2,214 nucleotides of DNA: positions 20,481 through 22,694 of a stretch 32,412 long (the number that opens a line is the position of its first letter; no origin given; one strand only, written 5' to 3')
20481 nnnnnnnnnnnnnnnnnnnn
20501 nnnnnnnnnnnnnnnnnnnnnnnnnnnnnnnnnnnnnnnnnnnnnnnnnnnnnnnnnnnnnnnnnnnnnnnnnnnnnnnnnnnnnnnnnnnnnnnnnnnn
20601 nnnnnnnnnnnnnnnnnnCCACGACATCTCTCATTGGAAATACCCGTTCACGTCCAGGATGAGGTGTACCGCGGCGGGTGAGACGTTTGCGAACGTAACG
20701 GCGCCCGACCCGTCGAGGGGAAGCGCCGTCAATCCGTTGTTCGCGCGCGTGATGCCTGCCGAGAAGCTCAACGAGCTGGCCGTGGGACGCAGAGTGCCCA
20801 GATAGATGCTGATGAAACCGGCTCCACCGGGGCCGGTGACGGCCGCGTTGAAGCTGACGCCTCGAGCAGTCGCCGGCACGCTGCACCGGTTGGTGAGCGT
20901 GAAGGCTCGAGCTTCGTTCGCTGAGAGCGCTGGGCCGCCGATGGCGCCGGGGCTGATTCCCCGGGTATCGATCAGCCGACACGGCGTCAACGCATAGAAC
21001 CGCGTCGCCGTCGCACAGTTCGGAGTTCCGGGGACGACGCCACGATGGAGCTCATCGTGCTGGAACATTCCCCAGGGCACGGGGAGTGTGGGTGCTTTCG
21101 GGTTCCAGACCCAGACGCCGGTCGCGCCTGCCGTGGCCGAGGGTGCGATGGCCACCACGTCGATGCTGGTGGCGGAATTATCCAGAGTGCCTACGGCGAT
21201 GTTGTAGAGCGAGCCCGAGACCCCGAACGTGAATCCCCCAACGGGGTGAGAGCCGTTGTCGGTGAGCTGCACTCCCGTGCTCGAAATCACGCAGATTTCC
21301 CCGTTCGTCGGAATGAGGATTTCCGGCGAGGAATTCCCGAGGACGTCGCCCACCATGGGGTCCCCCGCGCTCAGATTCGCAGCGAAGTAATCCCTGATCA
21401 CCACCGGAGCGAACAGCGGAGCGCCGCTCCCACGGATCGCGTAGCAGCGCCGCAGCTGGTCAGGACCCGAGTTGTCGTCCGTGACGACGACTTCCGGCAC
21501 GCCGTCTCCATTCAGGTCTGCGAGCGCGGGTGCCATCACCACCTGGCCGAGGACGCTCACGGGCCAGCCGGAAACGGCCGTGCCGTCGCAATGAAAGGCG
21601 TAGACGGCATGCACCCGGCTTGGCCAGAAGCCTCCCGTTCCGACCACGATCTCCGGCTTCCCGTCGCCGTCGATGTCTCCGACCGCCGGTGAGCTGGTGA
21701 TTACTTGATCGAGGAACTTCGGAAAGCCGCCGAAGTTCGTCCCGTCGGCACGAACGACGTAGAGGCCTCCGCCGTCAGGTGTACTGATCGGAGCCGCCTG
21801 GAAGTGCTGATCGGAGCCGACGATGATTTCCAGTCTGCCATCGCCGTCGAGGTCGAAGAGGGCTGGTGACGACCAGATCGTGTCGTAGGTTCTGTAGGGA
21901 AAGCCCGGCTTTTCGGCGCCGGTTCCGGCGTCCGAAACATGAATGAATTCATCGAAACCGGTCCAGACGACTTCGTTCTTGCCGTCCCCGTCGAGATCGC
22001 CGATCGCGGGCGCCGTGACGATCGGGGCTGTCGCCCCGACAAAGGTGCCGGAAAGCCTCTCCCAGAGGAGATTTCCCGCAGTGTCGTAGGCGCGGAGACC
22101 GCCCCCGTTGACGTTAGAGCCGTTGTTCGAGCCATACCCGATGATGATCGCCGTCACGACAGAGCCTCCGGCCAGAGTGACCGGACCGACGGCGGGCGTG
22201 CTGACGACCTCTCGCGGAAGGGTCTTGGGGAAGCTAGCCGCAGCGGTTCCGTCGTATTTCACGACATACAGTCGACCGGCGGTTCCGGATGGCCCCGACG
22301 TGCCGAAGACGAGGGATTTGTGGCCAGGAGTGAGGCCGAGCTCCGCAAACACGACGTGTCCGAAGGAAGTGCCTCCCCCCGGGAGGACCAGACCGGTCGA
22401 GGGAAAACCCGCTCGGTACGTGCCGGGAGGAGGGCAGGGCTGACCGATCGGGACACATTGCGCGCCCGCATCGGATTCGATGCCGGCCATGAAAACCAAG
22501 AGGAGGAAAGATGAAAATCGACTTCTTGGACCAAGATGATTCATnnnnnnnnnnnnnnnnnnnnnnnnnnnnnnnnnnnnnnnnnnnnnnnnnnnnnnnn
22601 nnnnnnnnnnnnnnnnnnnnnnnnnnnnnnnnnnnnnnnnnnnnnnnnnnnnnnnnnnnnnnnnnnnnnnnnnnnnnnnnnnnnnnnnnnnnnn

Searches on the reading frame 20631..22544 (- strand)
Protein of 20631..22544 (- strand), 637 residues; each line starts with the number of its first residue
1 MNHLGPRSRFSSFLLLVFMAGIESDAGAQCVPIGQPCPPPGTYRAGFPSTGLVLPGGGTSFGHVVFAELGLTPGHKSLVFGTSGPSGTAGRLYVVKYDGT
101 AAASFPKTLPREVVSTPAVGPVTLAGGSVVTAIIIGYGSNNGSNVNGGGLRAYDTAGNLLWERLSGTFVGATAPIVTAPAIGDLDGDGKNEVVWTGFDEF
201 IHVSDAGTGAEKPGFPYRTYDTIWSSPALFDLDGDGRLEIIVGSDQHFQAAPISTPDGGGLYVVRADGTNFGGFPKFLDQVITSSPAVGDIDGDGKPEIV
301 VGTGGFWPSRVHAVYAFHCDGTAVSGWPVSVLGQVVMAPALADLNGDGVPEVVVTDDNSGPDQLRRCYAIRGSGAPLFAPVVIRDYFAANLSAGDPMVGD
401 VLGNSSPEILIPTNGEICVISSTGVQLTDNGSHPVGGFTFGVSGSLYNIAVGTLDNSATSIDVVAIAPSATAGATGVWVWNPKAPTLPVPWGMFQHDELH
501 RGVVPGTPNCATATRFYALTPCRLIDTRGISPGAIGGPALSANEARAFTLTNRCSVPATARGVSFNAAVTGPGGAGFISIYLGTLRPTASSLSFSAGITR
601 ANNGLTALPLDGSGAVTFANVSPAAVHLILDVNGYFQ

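Call 5: search_protein_families(library=pfam, proteins=[window:20634-22544:-], max_evalue=0.01)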
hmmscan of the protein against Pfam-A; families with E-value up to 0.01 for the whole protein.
seq(637 aa): 4 families
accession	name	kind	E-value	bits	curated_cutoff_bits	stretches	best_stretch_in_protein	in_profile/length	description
PF13517.12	FG-GAP_3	-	1.3e-18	67.8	26.9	3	183-242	1-61/61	FG-GAP-like repeat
PF01839.29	FG-GAP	-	2.2e-16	59.7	22.1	4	284-306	3-25/37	FG-GAP repeat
PF14783.12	BBS2_Mid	-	0.0008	19.9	27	0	228-246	3-21/108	Ciliary BBSome complex subunit 2, middle region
PF16743.10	PliI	-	0.0049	17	27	0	339-360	62-83/123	Periplasmic lysozyme inhibitor of I-type lysozyme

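Call 6: search_protein_families(library=ncbifam, proteins=[window:20631-22544:-], max_evalue=0.01)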
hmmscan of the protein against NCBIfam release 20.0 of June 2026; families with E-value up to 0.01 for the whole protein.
window:20631-22544:- (637 aa): 2 families
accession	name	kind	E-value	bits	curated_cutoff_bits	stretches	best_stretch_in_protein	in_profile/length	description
NF052323.1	T9SSA_dep_M6i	equivalog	1.8e-07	29.5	600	2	281-359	784-859/1043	T9SS-dependent M6-like inactivated metalloprotease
NF052506.1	PA5033_fam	subfamily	0.0061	15.4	100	0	183-248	35-95/284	PA5033 family protein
